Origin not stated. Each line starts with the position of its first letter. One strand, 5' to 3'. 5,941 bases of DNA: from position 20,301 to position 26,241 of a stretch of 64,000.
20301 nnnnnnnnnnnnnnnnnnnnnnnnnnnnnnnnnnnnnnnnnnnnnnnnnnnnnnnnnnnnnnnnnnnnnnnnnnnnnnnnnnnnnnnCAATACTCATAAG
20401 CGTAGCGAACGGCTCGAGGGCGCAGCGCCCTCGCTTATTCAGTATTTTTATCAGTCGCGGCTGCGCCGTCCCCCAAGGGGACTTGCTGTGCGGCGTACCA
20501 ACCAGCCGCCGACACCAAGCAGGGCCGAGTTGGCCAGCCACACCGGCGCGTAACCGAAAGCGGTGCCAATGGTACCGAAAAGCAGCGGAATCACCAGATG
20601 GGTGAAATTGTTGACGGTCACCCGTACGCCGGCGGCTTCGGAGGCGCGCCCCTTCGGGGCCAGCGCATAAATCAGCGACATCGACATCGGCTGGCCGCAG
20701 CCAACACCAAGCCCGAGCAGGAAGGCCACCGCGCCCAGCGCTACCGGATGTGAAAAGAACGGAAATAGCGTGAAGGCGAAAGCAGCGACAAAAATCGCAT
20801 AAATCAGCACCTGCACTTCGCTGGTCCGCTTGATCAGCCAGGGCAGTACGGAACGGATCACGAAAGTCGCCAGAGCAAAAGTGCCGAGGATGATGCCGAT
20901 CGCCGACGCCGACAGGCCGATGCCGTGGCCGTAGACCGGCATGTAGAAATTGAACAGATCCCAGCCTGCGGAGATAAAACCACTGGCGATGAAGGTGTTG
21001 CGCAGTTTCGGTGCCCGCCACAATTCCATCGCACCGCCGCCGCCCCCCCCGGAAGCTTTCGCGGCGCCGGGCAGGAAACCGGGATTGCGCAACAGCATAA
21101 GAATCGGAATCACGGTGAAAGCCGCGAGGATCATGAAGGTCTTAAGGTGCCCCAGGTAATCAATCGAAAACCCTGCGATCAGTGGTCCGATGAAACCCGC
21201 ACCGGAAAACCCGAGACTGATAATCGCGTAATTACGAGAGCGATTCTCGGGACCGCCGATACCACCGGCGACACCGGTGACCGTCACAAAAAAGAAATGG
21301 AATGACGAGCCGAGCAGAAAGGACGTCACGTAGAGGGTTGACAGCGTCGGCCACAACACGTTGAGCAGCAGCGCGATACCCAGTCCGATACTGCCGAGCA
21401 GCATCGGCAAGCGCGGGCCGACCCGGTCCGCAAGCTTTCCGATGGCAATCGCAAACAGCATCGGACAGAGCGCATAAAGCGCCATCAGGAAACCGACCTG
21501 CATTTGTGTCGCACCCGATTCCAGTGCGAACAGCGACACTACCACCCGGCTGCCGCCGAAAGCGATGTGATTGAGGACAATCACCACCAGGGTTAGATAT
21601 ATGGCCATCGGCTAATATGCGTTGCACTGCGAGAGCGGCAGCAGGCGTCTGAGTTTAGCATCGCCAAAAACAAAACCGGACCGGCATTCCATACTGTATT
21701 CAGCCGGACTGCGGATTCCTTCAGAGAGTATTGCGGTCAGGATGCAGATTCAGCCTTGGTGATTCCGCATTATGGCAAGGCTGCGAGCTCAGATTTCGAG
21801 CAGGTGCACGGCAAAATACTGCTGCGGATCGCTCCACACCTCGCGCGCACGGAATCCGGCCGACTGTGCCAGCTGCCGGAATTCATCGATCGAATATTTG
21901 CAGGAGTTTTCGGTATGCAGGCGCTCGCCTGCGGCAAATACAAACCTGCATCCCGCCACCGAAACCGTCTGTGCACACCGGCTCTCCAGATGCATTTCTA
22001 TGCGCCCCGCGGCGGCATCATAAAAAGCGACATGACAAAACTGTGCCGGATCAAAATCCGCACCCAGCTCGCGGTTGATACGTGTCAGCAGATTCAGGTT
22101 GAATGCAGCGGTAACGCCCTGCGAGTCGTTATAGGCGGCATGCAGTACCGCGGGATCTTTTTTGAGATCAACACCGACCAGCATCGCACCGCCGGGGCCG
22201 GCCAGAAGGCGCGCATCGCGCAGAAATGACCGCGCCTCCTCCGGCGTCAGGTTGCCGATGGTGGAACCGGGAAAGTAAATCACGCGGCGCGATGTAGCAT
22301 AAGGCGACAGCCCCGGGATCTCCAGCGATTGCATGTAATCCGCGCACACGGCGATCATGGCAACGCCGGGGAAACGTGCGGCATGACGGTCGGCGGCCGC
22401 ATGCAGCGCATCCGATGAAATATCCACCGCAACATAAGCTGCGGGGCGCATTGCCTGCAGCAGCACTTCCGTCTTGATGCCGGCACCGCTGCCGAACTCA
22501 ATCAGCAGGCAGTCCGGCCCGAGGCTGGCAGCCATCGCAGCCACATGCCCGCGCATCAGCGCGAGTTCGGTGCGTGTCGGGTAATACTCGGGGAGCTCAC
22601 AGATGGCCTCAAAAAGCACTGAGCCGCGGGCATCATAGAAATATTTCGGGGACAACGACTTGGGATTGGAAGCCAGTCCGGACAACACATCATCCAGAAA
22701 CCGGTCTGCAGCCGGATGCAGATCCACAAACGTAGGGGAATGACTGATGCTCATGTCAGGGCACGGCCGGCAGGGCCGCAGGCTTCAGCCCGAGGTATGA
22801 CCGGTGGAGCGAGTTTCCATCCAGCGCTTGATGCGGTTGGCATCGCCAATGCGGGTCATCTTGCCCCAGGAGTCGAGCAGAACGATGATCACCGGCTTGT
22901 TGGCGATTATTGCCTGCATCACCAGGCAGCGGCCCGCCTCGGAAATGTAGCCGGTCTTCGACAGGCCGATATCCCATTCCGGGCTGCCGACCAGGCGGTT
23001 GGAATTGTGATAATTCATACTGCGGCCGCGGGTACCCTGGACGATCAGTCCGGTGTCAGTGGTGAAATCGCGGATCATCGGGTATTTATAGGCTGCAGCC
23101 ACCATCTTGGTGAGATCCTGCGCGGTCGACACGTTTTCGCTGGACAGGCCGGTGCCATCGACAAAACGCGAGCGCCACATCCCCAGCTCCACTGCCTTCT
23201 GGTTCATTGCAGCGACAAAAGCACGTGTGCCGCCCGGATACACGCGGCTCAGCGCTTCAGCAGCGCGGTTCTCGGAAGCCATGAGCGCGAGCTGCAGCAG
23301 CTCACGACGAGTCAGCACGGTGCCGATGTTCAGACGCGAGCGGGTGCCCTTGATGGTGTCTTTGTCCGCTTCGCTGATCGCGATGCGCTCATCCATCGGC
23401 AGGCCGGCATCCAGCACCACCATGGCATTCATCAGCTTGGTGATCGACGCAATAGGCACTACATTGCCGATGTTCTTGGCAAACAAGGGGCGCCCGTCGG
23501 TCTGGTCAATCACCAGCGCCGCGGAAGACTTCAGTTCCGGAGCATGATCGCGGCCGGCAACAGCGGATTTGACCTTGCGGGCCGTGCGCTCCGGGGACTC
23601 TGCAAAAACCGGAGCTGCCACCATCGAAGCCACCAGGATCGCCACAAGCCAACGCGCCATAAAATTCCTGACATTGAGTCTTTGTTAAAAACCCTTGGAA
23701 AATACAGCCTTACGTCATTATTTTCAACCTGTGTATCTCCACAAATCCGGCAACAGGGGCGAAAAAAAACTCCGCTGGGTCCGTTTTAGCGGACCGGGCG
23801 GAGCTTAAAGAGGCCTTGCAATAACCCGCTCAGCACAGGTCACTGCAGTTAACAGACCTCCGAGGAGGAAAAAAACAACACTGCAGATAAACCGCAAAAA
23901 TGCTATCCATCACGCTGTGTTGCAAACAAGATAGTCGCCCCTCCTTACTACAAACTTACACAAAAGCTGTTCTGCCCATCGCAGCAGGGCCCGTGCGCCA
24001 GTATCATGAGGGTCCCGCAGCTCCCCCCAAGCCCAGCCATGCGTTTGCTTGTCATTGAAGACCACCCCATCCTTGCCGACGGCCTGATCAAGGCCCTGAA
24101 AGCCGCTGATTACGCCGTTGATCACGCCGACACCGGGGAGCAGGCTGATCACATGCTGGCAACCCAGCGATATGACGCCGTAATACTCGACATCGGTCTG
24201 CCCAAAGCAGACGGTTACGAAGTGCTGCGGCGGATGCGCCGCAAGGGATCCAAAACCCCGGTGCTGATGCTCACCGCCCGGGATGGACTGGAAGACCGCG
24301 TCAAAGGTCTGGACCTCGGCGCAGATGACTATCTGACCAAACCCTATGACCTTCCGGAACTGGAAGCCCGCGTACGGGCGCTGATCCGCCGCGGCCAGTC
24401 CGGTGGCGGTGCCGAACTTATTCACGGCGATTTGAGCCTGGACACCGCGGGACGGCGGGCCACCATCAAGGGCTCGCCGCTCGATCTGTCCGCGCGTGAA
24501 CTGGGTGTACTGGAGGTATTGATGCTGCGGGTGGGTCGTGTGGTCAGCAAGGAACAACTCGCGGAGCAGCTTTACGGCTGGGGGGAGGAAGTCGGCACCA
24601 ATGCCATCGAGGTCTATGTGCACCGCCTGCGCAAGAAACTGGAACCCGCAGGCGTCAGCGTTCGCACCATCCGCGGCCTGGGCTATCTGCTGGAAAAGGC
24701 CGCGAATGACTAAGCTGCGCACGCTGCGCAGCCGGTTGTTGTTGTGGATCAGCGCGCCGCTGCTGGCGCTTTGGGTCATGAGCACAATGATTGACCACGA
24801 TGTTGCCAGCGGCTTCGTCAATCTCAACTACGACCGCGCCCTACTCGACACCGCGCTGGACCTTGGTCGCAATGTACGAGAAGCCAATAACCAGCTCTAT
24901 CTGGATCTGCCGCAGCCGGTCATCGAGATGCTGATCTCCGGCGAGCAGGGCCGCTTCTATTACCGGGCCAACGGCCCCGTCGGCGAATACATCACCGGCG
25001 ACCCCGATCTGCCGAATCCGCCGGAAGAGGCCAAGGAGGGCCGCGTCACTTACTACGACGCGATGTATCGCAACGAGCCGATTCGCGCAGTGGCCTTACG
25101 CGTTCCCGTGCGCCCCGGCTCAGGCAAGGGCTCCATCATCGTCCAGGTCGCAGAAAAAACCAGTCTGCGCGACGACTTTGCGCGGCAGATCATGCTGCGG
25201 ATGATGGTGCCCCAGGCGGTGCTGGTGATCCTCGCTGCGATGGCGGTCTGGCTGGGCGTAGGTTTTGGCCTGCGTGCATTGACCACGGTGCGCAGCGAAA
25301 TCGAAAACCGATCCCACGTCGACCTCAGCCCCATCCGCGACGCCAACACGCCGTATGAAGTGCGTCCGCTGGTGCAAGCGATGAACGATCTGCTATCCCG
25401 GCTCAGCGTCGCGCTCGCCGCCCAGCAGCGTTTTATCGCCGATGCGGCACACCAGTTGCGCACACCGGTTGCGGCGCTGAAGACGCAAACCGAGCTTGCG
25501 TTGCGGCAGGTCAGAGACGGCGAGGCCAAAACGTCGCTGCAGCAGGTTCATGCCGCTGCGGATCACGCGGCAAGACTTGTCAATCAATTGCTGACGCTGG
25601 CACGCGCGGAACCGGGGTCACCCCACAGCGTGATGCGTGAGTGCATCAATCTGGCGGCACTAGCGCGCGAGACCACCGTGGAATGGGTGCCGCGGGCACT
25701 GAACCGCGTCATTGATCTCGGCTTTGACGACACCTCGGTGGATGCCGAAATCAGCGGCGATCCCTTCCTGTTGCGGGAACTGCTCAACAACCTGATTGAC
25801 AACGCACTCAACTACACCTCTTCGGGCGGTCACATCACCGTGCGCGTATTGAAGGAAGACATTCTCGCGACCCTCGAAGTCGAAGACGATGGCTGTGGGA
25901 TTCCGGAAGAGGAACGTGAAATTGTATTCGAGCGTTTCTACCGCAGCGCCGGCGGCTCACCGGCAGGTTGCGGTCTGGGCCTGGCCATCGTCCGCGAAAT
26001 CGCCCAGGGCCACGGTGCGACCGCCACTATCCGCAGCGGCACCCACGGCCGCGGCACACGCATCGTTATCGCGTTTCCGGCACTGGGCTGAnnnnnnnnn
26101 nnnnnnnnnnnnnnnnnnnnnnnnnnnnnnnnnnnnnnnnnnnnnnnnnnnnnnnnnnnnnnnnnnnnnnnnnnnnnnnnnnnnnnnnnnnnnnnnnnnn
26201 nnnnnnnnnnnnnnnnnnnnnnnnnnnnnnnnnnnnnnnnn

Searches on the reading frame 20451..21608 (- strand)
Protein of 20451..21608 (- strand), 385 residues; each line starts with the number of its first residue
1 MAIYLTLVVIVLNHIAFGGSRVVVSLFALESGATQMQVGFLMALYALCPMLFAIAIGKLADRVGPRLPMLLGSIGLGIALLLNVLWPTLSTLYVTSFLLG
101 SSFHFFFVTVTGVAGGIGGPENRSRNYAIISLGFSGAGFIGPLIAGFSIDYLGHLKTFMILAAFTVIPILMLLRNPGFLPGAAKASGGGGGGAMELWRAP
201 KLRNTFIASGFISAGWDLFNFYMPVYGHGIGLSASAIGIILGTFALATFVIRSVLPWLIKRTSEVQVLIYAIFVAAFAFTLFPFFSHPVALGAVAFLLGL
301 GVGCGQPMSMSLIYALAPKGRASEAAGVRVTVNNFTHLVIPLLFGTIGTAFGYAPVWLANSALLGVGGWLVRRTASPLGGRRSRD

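Call 6: search_protein_families(library=pfam, proteins=[window:20451-21608:-])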
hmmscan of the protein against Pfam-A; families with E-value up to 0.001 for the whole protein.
window:20451-21608:- (385 aa): 2 families
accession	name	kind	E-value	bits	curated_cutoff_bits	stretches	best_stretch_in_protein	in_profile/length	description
PF07690.21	MFS_1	-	1.3e-40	139.8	33.4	2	7-338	2-344/347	Major Facilitator Superfamily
PF12832.13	MFS_1_like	-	4.6e-12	46.1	25.2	2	194-328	206-341/373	MFS_1 like family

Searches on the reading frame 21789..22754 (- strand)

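Call 7: search_protein_families(library=pfam, proteins=[window:21789-22754:-])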
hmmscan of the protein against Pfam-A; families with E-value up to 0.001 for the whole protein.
window:21789-22754:- (321 aa): 4 families
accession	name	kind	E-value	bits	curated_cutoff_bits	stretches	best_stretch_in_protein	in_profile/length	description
PF10017.15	Methyltransf_33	-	4.1e-114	381.2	23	1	21-320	3-303/304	Histidine-specific methyltransferase, SAM-dependent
PF08242.18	Methyltransf_12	-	5.8e-06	27.4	30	1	85-127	1-43/98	Methyltransferase domain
PF13649.12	Methyltransf_25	-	2e-05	25.7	27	1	86-189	3-97/97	Methyltransferase domain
PF13489.12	Methyltransf_23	-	0.00058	20.1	27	0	74-304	16-162/164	Methyltransferase domain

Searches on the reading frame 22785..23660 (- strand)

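Call 7: search_protein_families(library=pfam, proteins=[window:22785-23660:-])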
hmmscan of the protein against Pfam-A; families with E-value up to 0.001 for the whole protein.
window:22785-23660:- (291 aa): 3 families
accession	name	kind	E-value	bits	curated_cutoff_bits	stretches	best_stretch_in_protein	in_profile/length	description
PF00768.25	Peptidase_S11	-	3e-53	181.2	27.6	1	38-263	5-236/239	D-alanyl-D-alanine carboxypeptidase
PF13354.11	Beta-lactamase2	-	4.3e-09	36.5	22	1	50-191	4-147/214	Beta-lactamase enzyme family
PF02113.21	Peptidase_S13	-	0.00029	20.1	22.8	0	126-212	282-374/444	D-Ala-D-Ala carboxypeptidase 3 (S13) family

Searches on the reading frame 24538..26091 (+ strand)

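Call 7: search_protein_families(library=pfam, proteins=[window:24538-26091:+])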
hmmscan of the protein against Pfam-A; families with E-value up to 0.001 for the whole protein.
window:24538-26091:+ (517 aa): 3 families
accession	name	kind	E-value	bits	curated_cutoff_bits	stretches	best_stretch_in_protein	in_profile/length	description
PF08521.16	2CSK_N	-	2.3e-37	128.6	23.2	1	75-218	1-140/140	Two-component sensor kinase N-terminal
PF02518.31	HATPase_c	-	4.2e-26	92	26.4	1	407-515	1-109/111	Histidine kinase-, DNA gyrase B-, and HSP90-like ATPase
PF00512.31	HisKA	-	2.2e-14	53.7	26.9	1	295-360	1-66/66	His Kinase A (phospho-acceptor) domain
